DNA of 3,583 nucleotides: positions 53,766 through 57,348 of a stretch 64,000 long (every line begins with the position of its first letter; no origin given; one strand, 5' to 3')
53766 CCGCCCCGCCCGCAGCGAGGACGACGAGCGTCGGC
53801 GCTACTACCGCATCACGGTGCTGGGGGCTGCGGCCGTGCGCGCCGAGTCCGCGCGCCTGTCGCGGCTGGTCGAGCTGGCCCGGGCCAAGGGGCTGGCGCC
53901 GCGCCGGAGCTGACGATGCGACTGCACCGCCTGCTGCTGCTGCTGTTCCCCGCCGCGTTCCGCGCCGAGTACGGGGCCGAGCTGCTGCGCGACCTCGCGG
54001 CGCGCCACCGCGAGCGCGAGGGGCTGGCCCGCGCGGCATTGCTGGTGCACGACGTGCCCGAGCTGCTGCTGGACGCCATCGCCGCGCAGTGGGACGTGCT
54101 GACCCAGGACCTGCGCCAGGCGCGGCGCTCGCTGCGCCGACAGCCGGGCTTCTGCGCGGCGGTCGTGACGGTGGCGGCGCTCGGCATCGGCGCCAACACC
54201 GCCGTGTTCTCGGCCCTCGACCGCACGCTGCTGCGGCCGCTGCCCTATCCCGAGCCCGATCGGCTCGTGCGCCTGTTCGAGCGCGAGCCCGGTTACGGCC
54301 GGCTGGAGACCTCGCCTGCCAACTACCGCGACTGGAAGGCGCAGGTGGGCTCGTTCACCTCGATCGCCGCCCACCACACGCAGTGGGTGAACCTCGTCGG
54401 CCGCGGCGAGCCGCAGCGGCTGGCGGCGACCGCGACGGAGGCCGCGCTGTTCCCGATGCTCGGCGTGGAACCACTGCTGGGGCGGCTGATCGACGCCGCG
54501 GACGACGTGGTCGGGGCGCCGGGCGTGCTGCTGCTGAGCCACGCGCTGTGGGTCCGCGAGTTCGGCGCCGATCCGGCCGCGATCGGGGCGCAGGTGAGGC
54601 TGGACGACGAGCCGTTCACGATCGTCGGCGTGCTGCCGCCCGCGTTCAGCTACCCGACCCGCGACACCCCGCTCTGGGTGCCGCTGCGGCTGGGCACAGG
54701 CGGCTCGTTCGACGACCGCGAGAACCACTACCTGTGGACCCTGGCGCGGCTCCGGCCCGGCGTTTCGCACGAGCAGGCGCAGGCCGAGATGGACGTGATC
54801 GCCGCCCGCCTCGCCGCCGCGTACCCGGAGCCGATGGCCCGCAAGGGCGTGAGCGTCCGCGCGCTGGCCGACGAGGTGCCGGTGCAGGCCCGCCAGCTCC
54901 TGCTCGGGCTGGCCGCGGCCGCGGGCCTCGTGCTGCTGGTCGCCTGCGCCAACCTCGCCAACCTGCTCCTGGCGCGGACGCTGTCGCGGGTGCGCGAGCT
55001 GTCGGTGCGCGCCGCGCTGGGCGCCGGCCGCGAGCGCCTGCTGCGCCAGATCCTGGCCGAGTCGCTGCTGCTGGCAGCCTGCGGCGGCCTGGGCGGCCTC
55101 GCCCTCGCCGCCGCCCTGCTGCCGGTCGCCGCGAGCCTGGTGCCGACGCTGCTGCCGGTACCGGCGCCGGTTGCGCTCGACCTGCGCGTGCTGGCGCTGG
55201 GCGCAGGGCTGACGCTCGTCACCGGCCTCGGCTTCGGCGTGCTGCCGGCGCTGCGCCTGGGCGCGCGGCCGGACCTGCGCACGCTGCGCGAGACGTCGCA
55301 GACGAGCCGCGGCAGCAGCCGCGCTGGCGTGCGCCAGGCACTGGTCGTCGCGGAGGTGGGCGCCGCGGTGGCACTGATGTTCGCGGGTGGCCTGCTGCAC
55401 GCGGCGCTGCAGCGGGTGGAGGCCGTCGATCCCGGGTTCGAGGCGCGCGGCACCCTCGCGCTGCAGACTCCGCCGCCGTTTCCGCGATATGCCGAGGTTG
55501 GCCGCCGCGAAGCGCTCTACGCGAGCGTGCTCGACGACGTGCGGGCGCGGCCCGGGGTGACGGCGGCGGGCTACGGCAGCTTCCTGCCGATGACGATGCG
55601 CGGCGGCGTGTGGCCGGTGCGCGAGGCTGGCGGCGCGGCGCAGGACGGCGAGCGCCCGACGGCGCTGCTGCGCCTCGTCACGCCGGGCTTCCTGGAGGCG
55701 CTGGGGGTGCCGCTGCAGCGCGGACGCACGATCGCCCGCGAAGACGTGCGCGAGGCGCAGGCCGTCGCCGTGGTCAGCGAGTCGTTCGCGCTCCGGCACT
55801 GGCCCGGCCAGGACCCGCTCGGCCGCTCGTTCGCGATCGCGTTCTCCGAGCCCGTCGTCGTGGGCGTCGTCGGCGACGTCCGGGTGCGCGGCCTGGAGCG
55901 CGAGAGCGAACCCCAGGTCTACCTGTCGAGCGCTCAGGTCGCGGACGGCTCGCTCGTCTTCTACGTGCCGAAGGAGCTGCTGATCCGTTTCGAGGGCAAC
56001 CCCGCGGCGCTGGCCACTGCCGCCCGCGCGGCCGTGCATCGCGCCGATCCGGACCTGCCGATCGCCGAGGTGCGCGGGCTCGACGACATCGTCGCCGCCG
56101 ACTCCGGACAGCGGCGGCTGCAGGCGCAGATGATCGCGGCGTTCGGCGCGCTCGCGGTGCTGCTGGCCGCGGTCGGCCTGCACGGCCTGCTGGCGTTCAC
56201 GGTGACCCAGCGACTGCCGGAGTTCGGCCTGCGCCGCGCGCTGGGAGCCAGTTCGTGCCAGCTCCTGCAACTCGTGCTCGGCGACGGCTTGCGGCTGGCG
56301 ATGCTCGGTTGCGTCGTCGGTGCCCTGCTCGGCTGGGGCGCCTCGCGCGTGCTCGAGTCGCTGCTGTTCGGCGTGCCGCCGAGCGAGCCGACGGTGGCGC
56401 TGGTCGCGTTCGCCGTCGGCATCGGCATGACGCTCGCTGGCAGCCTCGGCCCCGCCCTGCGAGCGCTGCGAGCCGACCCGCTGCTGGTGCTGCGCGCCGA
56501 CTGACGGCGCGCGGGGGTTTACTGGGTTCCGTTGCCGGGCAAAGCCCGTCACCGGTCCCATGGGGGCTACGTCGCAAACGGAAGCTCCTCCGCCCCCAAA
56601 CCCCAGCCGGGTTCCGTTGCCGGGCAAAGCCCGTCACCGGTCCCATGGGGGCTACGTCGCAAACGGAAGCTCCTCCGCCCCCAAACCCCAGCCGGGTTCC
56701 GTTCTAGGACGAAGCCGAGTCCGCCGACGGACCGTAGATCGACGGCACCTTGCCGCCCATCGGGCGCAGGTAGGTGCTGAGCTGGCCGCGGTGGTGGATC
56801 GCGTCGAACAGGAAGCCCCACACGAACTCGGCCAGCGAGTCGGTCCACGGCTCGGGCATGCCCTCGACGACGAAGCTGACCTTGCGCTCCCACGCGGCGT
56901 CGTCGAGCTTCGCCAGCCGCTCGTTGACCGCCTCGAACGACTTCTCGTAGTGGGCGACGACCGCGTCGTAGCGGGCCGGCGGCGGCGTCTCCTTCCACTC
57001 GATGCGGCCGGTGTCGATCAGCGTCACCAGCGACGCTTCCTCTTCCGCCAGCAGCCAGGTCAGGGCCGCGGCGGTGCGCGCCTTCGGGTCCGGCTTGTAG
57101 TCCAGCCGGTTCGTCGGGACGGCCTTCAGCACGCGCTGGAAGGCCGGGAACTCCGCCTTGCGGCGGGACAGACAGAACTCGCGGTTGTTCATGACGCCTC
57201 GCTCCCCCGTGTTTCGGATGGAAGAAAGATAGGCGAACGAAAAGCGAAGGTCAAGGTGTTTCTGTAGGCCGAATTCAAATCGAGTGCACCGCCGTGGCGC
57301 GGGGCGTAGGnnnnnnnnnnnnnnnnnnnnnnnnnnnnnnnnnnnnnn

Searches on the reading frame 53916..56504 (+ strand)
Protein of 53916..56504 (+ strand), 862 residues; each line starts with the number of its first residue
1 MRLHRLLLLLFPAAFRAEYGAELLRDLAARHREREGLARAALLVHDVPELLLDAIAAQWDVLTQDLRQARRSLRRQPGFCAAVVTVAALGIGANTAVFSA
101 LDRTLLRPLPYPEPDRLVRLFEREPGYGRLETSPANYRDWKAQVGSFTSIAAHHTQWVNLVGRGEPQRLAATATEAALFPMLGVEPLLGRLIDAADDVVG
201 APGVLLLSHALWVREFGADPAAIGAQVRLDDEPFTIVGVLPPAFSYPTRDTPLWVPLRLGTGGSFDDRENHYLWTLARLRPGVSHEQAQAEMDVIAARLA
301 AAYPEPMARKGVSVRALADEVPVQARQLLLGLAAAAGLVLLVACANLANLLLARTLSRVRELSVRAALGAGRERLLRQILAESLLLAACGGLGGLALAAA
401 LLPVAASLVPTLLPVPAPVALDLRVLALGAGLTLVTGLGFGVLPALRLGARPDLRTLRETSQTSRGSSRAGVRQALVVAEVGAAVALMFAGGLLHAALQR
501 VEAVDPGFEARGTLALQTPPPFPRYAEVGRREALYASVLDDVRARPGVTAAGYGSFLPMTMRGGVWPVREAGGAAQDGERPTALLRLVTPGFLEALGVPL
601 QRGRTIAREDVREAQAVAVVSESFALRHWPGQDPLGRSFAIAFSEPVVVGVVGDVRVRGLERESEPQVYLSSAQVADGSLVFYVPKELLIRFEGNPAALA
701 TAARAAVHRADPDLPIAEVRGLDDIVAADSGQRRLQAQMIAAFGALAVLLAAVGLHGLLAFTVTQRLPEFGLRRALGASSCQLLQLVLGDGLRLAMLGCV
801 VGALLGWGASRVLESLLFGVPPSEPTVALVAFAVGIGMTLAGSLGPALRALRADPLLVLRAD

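Call 9: search_protein_families(library=pfam, proteins=[window:53916-56504:+], max_evalue=0.01)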
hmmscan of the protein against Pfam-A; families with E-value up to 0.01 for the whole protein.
window:53916-56504:+ (862 aa): 2 families
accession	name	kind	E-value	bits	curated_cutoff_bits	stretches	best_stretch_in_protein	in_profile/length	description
PF12704.14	MacB_PCD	-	4.5e-32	112.4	27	2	88-293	9-205/207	MacB-like periplasmic core domain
PF02687.27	FtsX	-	3e-26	92.2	25.5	2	742-855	2-120/120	FtsX-like permease C-terminal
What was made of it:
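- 53916..56504 (+): ADOP-family duplicated permease (862 aa), second gene of the padR operon. Pfam MacB_PCD and FtsX (call 9).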

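Call 37: search_protein_families(library=ncbifam, proteins=[window:53916-56504:+], max_evalue=0.001)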
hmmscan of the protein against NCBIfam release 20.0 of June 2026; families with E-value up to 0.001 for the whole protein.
window:53916-56504:+ (862 aa): 4 families
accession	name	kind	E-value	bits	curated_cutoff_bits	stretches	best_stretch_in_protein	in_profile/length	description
TIGR03434.1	ADOP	subfamily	5.5e-241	802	622.3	1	62-862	1-803/803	ADOP family duplicated permease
NF007826.0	PRK10535.1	equivalog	1.5e-12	46.6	966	1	323-446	518-634/648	macrolide ABC transporter ATP-binding protein/permease MacB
NF041854.1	ABC_perm_YbbP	equivalog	3.5e-06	25.2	999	0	690-862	197-371/806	putative ABC transporter permease subunit YbbP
TIGR01185.1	devC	equivalog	0.00025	20.1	290.35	0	342-437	271-364/380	ABC transporter permease DevC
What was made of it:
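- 53916..56504 (+): NCBIfam TIGR03434, 802 bits against a cutoff of 622 (call 37).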

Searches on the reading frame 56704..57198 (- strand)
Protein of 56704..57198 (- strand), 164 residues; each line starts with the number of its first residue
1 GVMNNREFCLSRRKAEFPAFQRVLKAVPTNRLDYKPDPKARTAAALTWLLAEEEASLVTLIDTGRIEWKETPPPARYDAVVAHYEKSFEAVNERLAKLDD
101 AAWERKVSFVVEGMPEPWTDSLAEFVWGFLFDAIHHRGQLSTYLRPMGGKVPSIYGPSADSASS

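Call 52: search_protein_families(library=pfam, proteins=[window:56704-57198:-], max_evalue=0.001)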
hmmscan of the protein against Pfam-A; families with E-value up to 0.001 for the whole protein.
window:56704-57198:- (164 aa): 2 families
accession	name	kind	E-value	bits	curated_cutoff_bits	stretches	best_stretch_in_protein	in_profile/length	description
PF05163.17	DinB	-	2.2e-08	34.7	23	1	20-159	19-157/165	DinB family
PF12867.12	DinB_2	-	1.5e-05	25.9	24.8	1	19-140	8-128/128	DinB superfamily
